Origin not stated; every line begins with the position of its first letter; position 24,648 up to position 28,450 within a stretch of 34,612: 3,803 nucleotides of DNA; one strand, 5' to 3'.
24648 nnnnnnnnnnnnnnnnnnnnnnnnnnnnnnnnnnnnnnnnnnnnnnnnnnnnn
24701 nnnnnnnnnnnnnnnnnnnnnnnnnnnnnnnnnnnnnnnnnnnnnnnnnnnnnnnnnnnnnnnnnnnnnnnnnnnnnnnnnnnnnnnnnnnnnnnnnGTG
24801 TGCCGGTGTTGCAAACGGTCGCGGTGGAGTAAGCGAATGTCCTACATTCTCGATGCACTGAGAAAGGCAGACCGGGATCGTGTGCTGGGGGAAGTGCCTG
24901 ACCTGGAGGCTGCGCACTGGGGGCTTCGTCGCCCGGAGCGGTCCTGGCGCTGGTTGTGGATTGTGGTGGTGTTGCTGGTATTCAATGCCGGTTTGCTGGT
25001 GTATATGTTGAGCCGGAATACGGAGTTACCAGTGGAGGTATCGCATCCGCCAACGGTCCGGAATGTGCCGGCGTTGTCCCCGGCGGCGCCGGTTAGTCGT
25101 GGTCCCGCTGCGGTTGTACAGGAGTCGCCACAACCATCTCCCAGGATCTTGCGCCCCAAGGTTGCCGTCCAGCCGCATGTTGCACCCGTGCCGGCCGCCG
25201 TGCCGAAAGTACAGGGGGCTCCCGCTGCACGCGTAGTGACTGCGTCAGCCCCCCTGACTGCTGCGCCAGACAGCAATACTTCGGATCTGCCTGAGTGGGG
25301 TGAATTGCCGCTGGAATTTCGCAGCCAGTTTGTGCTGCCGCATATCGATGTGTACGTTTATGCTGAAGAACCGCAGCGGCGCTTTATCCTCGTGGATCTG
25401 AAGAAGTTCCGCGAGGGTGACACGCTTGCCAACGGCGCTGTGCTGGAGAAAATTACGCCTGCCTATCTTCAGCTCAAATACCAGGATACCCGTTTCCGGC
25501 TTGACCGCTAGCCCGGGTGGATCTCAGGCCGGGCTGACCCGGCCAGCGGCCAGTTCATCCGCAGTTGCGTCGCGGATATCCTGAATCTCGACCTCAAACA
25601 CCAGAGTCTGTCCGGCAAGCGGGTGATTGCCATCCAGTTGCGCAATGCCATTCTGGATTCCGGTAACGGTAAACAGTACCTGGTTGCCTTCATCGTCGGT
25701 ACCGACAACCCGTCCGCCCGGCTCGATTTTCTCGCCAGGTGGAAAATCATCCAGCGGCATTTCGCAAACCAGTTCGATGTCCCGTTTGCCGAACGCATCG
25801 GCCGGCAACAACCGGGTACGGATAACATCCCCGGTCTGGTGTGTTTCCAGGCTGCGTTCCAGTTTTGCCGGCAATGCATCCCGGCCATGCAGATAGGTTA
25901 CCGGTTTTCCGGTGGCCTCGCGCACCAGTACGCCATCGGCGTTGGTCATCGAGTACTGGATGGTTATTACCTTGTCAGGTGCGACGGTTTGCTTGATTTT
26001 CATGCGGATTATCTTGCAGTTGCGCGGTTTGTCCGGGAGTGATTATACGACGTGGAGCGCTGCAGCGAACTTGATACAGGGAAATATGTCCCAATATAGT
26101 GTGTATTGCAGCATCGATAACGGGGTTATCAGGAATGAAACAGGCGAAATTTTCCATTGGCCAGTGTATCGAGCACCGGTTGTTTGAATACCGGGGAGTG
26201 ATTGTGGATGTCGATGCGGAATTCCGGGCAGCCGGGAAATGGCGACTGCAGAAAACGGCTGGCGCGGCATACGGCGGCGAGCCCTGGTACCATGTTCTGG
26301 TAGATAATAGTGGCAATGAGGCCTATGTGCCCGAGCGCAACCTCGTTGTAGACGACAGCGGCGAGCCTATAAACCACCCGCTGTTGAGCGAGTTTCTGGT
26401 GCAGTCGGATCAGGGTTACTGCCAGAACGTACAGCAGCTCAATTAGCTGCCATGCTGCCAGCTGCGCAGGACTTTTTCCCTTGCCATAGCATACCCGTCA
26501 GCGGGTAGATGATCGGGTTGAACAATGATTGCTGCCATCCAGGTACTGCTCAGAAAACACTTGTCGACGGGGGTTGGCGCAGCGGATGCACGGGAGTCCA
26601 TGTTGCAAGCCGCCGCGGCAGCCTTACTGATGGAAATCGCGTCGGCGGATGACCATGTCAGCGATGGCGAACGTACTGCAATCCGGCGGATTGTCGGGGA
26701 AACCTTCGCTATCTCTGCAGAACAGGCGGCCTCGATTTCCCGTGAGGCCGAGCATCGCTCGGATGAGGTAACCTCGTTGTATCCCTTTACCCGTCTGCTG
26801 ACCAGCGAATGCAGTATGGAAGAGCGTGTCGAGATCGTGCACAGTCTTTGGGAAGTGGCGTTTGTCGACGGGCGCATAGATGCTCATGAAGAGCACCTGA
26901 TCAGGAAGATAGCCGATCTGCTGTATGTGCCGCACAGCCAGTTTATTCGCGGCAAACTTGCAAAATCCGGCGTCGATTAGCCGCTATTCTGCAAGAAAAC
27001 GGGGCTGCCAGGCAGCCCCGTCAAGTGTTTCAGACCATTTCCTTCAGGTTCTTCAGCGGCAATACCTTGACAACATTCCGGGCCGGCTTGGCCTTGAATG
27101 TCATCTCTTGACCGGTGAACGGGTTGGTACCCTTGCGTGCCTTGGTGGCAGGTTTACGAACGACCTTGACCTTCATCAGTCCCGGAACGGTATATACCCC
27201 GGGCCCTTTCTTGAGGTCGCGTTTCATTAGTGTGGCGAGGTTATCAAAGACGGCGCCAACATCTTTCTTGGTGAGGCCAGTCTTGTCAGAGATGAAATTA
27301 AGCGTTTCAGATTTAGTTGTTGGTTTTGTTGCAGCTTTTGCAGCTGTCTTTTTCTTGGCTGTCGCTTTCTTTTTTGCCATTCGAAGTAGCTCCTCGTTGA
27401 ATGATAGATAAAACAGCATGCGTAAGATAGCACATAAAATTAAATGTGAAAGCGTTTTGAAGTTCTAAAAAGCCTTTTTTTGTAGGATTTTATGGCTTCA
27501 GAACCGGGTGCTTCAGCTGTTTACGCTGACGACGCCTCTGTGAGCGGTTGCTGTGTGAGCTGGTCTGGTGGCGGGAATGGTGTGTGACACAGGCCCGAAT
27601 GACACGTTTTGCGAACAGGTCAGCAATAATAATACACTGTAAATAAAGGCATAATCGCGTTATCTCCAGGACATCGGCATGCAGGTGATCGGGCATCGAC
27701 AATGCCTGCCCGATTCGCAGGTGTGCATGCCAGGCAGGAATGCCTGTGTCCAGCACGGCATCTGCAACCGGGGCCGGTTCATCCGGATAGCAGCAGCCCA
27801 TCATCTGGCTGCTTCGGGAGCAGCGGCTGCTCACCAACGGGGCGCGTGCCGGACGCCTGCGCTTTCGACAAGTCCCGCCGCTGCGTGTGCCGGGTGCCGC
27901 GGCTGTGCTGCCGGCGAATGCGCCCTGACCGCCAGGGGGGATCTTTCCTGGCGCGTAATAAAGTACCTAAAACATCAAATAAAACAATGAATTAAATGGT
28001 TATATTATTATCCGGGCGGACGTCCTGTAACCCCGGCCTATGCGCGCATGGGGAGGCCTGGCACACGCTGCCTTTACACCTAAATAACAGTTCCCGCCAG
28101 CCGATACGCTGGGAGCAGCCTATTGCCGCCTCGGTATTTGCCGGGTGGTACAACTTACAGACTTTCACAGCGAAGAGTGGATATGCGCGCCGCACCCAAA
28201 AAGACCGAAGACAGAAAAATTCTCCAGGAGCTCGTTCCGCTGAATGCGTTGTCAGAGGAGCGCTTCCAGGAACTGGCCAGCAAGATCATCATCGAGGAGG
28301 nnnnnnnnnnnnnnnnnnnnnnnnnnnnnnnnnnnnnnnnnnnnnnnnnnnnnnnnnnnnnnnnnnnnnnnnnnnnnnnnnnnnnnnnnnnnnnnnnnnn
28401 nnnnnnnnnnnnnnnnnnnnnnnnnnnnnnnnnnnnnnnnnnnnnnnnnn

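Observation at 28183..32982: Giant inside-to-outside protein: cNMP sensor, rhodanese, ~780-aa coiled coil, TM helix, periplasmic FGE-like domain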

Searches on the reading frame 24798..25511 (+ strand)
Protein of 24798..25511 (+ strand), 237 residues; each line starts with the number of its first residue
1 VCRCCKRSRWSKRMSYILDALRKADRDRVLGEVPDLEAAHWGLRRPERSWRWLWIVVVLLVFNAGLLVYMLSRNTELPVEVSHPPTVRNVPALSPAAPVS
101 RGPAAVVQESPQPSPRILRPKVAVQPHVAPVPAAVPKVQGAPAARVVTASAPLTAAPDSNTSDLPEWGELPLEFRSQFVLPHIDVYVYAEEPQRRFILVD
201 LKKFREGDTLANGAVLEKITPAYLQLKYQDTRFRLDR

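Call 7: search_protein_families(library=pfam, proteins=[window:24798-25511:+], max_evalue=0.001)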
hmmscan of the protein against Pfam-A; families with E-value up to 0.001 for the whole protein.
window:24798-25511:+ (237 aa): 1 family
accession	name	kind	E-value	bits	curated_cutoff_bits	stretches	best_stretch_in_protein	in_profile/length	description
PF16537.11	T2SSB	-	5.4e-12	45.6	28.4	1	183-236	6-59/60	Type II secretion system protein B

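Call 70: search_protein_families(library=padloc, proteins=[window:24798-25511:+], max_evalue=0.001)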
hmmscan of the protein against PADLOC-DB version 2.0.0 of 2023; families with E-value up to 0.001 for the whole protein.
window:24798-25511:+ (237 aa): 0 families

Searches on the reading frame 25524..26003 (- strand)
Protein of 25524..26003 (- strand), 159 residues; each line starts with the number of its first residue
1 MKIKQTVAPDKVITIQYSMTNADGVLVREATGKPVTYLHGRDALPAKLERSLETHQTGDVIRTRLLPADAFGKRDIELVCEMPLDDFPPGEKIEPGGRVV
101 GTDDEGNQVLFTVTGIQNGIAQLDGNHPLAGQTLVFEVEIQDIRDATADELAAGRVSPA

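Call 7: search_protein_families(library=pfam, proteins=[window:25524-26003:-], max_evalue=0.001)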
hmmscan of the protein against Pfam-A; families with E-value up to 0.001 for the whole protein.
window:25524-26003:- (159 aa): 1 family
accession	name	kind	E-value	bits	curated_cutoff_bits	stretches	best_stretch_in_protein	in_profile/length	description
PF00254.34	FKBP_C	-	0.00048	20.8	21.1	0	6-140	4-93/94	FKBP-type peptidyl-prolyl cis-trans isomerase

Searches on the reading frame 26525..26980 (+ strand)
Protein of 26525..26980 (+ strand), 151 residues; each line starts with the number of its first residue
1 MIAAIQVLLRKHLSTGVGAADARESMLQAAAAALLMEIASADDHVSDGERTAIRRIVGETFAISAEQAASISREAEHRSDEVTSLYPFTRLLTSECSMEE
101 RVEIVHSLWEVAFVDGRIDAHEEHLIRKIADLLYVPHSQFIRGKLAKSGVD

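Call 7: search_protein_families(library=pfam, proteins=[window:26525-26980:+], max_evalue=0.001)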
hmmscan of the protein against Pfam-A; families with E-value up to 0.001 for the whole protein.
window:26525-26980:+ (151 aa): 1 family
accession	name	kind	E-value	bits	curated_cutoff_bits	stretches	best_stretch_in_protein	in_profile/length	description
PF05099.18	TerB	-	3.1e-34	118.2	24.4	1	29-142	2-115/118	Tellurite resistance protein TerB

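Call 20: search_protein_families(library=ncbifam, proteins=[window:26525-26980:+], max_evalue=0.001)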
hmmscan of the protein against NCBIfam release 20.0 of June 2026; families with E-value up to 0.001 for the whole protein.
window:26525-26980:+ (151 aa): 0 families

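Call 70: search_protein_families(library=padloc, proteins=[window:26525-26980:+], max_evalue=0.001)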
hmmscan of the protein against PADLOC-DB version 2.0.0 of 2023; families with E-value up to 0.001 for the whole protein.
window:26525-26980:+ (151 aa): 1 family
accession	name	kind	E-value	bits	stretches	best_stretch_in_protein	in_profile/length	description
PDLC05027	PDC-S48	-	5.6e-05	20.4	0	104-139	273-308/411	-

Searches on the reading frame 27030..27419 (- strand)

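Call 7: search_protein_families(library=pfam, proteins=[window:27030-27419:-], max_evalue=0.001)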
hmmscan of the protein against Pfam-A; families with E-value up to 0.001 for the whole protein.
window:27030-27419:- (129 aa): 2 families
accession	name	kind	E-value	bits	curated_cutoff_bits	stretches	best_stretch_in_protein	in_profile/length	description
PF00216.26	Bac_DNA_binding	-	5.1e-16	59.1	22.4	1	35-129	2-89/90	Bacterial DNA-binding protein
PF18291.6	HU-HIG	-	7.5e-05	23.2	26.2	1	15-75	11-73/125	HU domain fused to wHTH, Ig, or Glycine-rich motif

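Call 20: search_protein_families(library=ncbifam, proteins=[window:27030-27380:-], max_evalue=0.001)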
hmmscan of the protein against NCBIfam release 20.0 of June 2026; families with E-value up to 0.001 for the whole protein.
window:27030-27380:- (116 aa): 5 families
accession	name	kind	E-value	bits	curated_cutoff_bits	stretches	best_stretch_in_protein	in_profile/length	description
NF001401.0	PRK00285.1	equivalog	3.7e-06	27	111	1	19-116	4-94/103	integration host factor subunit alpha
TIGR01201.1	HU_rel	subfamily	2.4e-05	24.3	68.6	1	7-62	15-72/170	HU family DNA-binding protein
NF008023.0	PRK10753.1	equivalog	0.0004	20.7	162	1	23-114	3-87/90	nucleoid-associated protein HU-alpha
NF007945.0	PRK10664.1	equivalog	0.00068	20.1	157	1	23-98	3-74/90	nucleoid-associated protein HU-beta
TIGR00987.1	himA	equivalog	0.00091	19.6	120.25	0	22-116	3-90/96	integration host factor subunit alpha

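Call 70: search_protein_families(library=padloc, proteins=[window:27030-27380:-], max_evalue=0.001)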
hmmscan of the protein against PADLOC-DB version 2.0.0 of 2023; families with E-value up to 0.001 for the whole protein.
window:27030-27380:- (116 aa): 0 families

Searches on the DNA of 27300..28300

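Call 40: search_rna_families(source=window, start=27300, end=28300, threshold=evalue, max_evalue=1)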
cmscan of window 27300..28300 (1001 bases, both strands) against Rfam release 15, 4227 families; matches with E-value up to 1: 0.
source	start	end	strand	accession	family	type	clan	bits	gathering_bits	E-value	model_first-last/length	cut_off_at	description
